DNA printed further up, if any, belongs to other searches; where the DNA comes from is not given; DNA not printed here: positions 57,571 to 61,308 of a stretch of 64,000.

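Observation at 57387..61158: Giant three-module nuclease/exonuclease/helicase protein with an overlapping small partner gene: candidate stand-alone defence or DNA-processing system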

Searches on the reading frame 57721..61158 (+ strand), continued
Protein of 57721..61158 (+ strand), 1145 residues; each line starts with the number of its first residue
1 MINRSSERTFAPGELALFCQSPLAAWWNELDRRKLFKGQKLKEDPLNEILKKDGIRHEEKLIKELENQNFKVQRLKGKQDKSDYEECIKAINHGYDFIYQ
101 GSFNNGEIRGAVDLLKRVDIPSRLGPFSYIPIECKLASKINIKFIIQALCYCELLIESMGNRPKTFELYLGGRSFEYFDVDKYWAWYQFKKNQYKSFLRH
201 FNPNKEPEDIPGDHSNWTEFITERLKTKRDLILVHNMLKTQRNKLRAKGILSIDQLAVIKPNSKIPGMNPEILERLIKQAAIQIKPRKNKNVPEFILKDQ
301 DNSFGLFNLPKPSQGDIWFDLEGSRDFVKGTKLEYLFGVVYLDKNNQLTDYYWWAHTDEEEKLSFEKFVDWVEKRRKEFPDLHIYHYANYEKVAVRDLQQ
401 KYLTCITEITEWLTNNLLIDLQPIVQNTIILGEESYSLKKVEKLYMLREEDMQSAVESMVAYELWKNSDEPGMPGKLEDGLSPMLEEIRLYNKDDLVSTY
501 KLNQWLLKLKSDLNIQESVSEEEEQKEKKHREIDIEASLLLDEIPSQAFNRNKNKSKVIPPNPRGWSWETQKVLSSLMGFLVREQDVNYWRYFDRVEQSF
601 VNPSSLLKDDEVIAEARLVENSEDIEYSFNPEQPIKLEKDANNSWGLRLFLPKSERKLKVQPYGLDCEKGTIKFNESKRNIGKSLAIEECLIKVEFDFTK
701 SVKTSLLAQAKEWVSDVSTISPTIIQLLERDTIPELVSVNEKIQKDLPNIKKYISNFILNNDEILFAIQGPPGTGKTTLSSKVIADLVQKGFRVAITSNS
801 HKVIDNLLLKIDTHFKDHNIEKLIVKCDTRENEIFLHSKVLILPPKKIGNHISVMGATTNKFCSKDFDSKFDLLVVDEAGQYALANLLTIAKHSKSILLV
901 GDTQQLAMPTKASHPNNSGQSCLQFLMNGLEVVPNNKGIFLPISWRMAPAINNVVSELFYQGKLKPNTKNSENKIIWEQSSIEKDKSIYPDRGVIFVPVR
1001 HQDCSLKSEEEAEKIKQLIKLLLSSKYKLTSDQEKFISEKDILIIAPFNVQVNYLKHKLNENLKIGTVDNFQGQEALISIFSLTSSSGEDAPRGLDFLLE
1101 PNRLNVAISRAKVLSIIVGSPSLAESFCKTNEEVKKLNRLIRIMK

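Call 69: search_dna_similar(query=window:57721-61158:+, collection=plasmids, mode=protein, max_rows=25)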
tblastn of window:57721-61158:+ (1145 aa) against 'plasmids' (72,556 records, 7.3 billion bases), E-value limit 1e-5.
Records with a match: 145; places in all: 149; records where one place covers at least 80% of the query: 58.
Best place of each record, by identity: <60% 145.
By first word of the organism name: Rhizobium 16; Piscirickettsia 14; Acinetobacter 13; Sphingobium 8; Clostridium 7; Pseudomonas 5; Vibrio 4; Haloterrigena 3; Picosynechococcus 2; Mesorhizobium 2; and 62 more.
By predicted mobility (MOB-suite, as given by PLSDB): non-mobilizable 83; conjugative 38; mobilizable 24.
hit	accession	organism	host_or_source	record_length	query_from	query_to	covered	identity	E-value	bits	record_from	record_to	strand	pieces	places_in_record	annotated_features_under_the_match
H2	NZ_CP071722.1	Acaryochloris sp. 'Moss Beach'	culture,intertidal zone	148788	10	1138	99%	33.9%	2e-172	572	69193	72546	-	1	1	TM0106 family RecB-like putative nuclease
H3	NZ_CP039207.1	Piscirickettsia salmonis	Salmo salar,cell culture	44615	1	1145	100%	31.8%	2e-153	516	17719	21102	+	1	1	TM0106 family RecB-like putative nuclease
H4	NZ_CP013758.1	Piscirickettsia salmonis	Salmo salar,liver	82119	1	1145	100%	31.7%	3e-153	515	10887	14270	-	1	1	TM0106 family RecB-like putative nuclease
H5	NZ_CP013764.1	Piscirickettsia salmonis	Salmo salar,liver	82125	1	1145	100%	31.7%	3e-153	515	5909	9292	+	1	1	TM0106 family RecB-like putative nuclease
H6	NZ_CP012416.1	Piscirickettsia salmonis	Salmo salar,Kidney,kidney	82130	1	1145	100%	31.7%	3e-153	515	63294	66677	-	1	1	TM0106 family RecB-like putative nuclease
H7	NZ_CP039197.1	Piscirickettsia salmonis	Salmo salar,cell culture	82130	1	1145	100%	31.7%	3e-153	515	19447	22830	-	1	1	TM0106 family RecB-like putative nuclease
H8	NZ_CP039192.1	Piscirickettsia salmonis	Salmo salar,cell culture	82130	1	1145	100%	31.7%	3e-153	515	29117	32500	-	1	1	TM0106 family RecB-like putative nuclease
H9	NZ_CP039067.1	Piscirickettsia salmonis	Oncorhynchus mykiss,cell culture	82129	1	1145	100%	31.7%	3e-153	515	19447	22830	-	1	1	TM0106 family RecB-like putative nuclease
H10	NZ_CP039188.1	Piscirickettsia salmonis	Salmo salar,cell culture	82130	1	1145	100%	31.7%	3e-153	515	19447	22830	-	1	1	TM0106 family RecB-like putative nuclease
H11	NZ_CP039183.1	Piscirickettsia salmonis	Salmo salar,cell culture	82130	1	1145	100%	31.7%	3e-153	515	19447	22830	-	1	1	TM0106 family RecB-like putative nuclease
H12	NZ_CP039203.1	Piscirickettsia salmonis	Salmo salar,cell culture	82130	1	1145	100%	31.7%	3e-153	515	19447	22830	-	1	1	TM0106 family RecB-like putative nuclease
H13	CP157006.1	Methylomonas sp. AM2-LC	-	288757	1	1144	100%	31.2%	3e-140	477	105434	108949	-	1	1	record has no annotation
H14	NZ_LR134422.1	Legionella adelaidensis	environmental,Cooling tower water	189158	9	1145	99%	30.9%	1e-139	475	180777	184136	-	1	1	TM0106 family RecB-like putative nuclease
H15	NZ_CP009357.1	Vibrio tubiashii ATCC 19109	Mercenaria mercenaria,Larvae from hard ...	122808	10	1144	99%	30.8%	2e-150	507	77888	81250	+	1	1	TM0106 family RecB-like putative nuclease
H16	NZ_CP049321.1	Caballeronia sp. SBC2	whole organism,soil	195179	1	1144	100%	30.5%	9e-134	458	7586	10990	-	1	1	TM0106 family RecB-like putative nuclease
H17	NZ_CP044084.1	Pseudomonas luteola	Homo sapiens,clinical isolate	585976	43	1145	96%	31.5%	2e-141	481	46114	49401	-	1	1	TM0106 family RecB-like putative nuclease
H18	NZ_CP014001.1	Picosynechococcus sp. PCC 73109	cell culture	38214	1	1138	93%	32.4%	9e-72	514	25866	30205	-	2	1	TM0106 family RecB-like putative nuclease | AAA domain-containing protein | IS5 family transposase | hypothetical protein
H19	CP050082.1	Rhizobium leguminosarum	Trifolium pratense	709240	34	1140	97%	31.1%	8e-140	476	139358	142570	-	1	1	TM0106 family RecB-like putative nuclease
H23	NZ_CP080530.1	Mesorhizobium sp. AR02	Oxytropis sp.,Cell culture,root nodule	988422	44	1145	96%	30.6%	3e-121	421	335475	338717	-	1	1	TM0106 family RecB-like putative nuclease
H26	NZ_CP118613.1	Ensifer adhaerens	Pure isolate,Rhizosphere of Cyperus ...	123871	44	1145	96%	30.4%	2e-115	403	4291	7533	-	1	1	TM0106 family RecB-like putative nuclease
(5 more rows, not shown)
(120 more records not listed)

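Call 70: get_annotated_region(hit=H3, flank=8000)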
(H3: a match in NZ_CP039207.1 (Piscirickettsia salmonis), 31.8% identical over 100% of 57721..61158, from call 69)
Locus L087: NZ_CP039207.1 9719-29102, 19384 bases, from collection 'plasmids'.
description: Piscirickettsia salmonis strain Psal-182 plasmid unnamed3, complete sequence
organism: Piscirickettsia salmonis (NCBI taxid 1238)
taxonomy: Bacteria; Pseudomonadota; Gammaproteobacteria; Thiotrichales; Piscirickettsiaceae; Piscirickettsia; Piscirickettsia salmonis
host: -; source: Salmo salar,cell culture; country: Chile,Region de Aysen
typing (MOB-suite, as given by PLSDB): non-mobilizable
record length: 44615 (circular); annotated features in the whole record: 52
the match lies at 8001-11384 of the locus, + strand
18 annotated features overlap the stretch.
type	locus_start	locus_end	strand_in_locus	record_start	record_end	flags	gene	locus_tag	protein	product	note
CDS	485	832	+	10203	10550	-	-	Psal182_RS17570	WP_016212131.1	hypothetical protein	-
CDS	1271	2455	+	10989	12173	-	-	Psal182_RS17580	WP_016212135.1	PrpF domain-containing protein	-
CDS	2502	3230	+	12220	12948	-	-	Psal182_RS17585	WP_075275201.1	IS6 family transposase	-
CDS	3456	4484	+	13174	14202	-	-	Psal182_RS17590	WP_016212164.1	hypothetical protein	-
CDS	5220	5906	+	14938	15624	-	-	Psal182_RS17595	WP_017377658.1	Fic family protein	-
CDS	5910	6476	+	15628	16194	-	-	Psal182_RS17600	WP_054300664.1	recombinase family protein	GO:0006310 - DNA recombination [Evidence IEA]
CDS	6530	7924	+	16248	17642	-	-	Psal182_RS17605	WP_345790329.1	DEAD/DEAH box helicase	-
CDS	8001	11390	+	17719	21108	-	-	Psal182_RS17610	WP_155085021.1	TM0106 family RecB-like putative nuclease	-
CDS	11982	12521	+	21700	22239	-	-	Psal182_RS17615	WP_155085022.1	hypothetical protein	-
CDS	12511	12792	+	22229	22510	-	-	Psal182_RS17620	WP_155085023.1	hypothetical protein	-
CDS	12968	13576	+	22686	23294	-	-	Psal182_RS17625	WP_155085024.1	hypothetical protein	-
CDS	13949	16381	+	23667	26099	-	-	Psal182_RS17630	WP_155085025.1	hypothetical protein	-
CDS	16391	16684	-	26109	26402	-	-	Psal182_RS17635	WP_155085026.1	helix-turn-helix transcriptional regulator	-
CDS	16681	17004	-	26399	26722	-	-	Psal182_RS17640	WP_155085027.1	type II toxin-antitoxin system RelE/ParE family toxin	-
CDS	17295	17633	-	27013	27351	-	-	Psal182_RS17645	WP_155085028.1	hypothetical protein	-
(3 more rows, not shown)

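Call 71: get_annotated_region(hit=H15, flank=8000)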
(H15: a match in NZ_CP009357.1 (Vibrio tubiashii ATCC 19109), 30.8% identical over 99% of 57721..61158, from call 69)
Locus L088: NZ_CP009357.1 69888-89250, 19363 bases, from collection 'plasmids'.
description: Vibrio tubiashii ATCC 19109 plasmid p123, complete sequence
organism: Vibrio tubiashii ATCC 19109 (NCBI taxid 1051646)
taxonomy: Bacteria; Pseudomonadota; Gammaproteobacteria; Vibrionales; Vibrionaceae; Vibrio; Vibrio tubiashii; Vibrio tubiashii ATCC 19109
host: -; source: Mercenaria mercenaria,Larvae from hard clams (Mercenaria mercenaria); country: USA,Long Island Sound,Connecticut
typing (MOB-suite, as given by PLSDB): conjugative; relaxase MOBH; mating-pair formation MPF_F
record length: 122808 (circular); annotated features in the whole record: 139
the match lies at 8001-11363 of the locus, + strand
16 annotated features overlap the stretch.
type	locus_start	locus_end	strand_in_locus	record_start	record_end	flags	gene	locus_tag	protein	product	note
CDS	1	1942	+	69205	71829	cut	pglZ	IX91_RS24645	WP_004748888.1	BREX-1 system phosphatase PglZ type A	-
CDS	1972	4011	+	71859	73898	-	brxL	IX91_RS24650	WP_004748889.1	protease Lon-related BREX system protein BrxL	GO:0008150 - biological_process [Evidence IEA]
CDS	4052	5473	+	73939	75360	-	-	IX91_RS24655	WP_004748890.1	SMEK domain-containing protein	-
CDS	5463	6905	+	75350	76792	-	-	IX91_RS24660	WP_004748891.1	hypothetical protein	-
CDS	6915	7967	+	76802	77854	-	-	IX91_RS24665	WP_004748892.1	hypothetical protein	-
CDS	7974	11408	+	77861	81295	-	-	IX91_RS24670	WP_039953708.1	TM0106 family RecB-like putative nuclease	-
CDS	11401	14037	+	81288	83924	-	-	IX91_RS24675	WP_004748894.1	TrlF family AAA-like ATPase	-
CDS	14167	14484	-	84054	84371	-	-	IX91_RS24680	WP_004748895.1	hypothetical protein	-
CDS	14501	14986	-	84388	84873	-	-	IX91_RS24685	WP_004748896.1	hypothetical protein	-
CDS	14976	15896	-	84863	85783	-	-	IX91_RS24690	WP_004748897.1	hypothetical protein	-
CDS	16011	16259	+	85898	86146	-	-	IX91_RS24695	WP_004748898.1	hypothetical protein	-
CDS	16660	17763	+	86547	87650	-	-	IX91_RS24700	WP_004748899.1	hypothetical protein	-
CDS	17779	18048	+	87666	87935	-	-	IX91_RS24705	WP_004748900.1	cold shock domain-containing protein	-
CDS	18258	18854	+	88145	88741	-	-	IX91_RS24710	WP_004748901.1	hypothetical protein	-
CDS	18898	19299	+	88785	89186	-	-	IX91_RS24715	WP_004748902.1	hypothetical protein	-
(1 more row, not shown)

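Call 72: get_annotated_region(hit=H2, flank=8000)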
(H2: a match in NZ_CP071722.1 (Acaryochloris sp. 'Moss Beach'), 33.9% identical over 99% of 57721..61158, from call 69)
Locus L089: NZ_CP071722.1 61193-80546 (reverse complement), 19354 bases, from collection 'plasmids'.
description: Acaryochloris sp. 'Moss Beach' plasmid pMB05, complete sequence
organism: Acaryochloris sp. 'Moss Beach' (NCBI taxid 2740837)
taxonomy: Bacteria; Cyanobacteriota; Cyanophyceae; Acaryochloridales; Acaryochloridaceae; Acaryochloris; Acaryochloris sp. 'Moss Beach'
host: -; source: culture,intertidal zone; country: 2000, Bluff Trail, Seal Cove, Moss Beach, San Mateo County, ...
typing (MOB-suite, as given by PLSDB): non-mobilizable
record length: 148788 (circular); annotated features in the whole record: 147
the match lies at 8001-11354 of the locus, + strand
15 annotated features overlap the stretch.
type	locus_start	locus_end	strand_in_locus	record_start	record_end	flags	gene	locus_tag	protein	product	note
CDS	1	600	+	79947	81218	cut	-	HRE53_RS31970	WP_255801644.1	restriction endonuclease subunit S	GO:0006304 - DNA modification [Evidence IEA]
CDS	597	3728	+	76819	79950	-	-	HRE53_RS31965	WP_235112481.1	HsdR family type I site-specific deoxyribonuclease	GO:0009307 - DNA restriction-modification system [Evidence IEA]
CDS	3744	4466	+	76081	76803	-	-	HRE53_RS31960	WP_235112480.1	SprT family zinc-dependent metalloprotease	GO:0006508 - proteolysis [Evidence IEA]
CDS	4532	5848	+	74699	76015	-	-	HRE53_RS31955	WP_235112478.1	McrC family protein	-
CDS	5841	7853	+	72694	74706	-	-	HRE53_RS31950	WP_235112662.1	AAA family ATPase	-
CDS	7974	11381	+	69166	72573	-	-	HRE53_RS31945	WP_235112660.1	TM0106 family RecB-like putative nuclease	-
CDS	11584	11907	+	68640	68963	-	-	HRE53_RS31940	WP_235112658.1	hypothetical protein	-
CDS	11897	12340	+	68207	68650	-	-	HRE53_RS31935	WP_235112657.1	type II toxin-antitoxin system YhaV family toxin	-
CDS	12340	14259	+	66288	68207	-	-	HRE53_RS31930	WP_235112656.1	tyrosine-type recombinase/integrase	GO:0015074 - DNA integration [Evidence IEA]; GO:0006310 - DNA recombination [Evidence IEA]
CDS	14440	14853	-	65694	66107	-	tnpA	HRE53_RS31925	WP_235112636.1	IS200/IS605 family transposase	-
CDS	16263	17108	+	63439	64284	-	-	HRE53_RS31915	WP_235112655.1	competence protein CoiA family protein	-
CDS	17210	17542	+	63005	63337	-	-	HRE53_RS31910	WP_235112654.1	hypothetical protein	-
CDS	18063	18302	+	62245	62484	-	-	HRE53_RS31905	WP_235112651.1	hypothetical protein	-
CDS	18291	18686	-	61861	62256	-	-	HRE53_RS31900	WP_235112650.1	hypothetical protein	-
CDS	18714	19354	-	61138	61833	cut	-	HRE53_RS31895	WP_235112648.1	IS630 family transposase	-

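Call 75: predict_structure(alignment_id=A7)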
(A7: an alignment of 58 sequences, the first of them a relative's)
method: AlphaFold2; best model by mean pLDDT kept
length: 1145 residues; sequences in the alignment: 58
mean_pLDDT: 83.5   pTM: 0.78
mean pLDDT of the five models: 83.5, 83.1, 82.7, 81.5, 76.2
residues with pLDDT >= 90: 393; 70-90: 620; 50-70: 107; < 50: 25
segments of 3 or more residues with pLDDT < 50: 1-5, 518-528, 548-556
pLDDT, mean of each block of 10 residues (from residue 1): 59 92 91 83 68 79 89 92 91 93 92 93 88 81 92 92 91 80 95 92 87 82 88 79 83 90 70 83 84 80 66 88 71 87 89 89 92 87 84 79 75 77 84 84 77 63 80 88 90 90 90 63 43 82 62 49 82 82 75 78 71 87 85 73 78 87 82 81 79 81 86 85 91 93 90 94 92 83 95 92 90 93 90 83 91 93 88 92 87 94 65 59 84 91 87 90 87 86 66 90 77 92 90 86 87 84 80 80 83 77 83 92 85 90 90
secondary structure, 60 per line:
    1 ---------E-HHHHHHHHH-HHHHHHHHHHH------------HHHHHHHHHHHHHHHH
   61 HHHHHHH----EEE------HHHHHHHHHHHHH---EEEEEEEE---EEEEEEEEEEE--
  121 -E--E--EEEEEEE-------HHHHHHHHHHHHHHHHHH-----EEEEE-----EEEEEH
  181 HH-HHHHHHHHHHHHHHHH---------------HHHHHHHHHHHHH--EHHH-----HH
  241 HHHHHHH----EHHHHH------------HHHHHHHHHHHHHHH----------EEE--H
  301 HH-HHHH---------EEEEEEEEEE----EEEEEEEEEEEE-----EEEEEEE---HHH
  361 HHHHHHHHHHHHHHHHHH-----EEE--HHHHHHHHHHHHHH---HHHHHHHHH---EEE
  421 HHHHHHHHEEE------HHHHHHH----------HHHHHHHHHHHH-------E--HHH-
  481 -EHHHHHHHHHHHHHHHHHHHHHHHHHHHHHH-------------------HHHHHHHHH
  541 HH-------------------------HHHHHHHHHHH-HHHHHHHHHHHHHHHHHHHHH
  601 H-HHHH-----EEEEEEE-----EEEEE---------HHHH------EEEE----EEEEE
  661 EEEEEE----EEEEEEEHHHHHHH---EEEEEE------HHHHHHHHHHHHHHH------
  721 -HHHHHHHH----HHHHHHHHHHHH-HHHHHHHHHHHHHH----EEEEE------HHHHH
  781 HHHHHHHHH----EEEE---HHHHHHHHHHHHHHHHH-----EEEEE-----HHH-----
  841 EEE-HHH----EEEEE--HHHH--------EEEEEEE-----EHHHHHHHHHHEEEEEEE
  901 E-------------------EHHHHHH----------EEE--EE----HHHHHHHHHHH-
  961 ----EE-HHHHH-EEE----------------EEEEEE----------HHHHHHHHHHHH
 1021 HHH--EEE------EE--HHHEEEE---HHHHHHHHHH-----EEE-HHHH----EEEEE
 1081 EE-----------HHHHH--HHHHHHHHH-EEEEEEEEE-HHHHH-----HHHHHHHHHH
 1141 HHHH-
elements in order (helices of 4 or more, strands of 3 or more residues): H12-20 H22-32 H45-67 E72-74 H81-93 E97-104 E108-118 E128-134 H142-159 E165-169 E175-179 H184-199 H215-227 H239-247 H253-257 H270-284 E295-297 H304-307 E317-326 E331-342 E348-354 H358-378 E384-386 H389-402 H406-414 E418-420 H421-428 E429-431 H438-444 H455-466 H483-512 H532-542 H568-578 H580-601 H603-606 E612-618 E624-628 H638-641 E648-651 E656-666 E671-677 H678-684 E688-693 H700-714 H722-729 H734-745 H747-760 E765-769 H776-789 E794-797 H801-817 E823-827 E841-843 E852-856 H859-862 E871-877 H884-893 E894-901 H922-927 E938-940 H949-959 H968-972 E974-976 E993-998 H1009-1023 E1026-1028 E1042-1045 H1049-1058 E1064-1066 H1068-1071 E1076-1082 H1094-1098 H1101-1109 E1111-1119 H1121-1125 H1131-1144

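Call 77: search_protein_families(library=padloc, alignment_id=A8, max_evalue=0.00001)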
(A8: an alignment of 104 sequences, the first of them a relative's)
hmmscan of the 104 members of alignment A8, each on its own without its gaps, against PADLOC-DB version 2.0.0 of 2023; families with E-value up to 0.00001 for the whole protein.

A. member 1, L004:6864-7400:- (178 aa): 0 families

B. families by the number of members that match (of 104 scanned): 144 families (the first 25 are shown)
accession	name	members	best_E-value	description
PDLC01457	WYL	5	1.7e-38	"CAS-I,CAS-II,CAS-III,CAS-IV,CAS-V,CAS-VI; associated_signaling"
PDLC01652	WYL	4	2.6e-31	"CAS-I,CAS-II,CAS-III,CAS-IV,CAS-V,CAS-VI; associated_signaling"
PDLC01766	Cas3c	3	2.5e-20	-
PDLC02686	Orf5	2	3.3e-161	Orf5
PDLC04157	HEC-06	2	7.4e-63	-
PDLC04155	HEC-06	2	1.6e-58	-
PDLC04154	HEC-06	2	8e-58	-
PDLC02690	Orf5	2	7.1e-51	Orf5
PDLC02687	Orf5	2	4.3e-46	Orf5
PDLC02700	Orf5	2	2.2e-44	Orf5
PDLC02695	Orf5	2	1.6e-43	Orf5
PDLC02693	Orf5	2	1.5e-42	Orf5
PDLC02701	Orf5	2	4.4e-40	Orf5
PDLC02691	Orf5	2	7.5e-39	Orf5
PDLC02692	Orf5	2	2.1e-24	Orf5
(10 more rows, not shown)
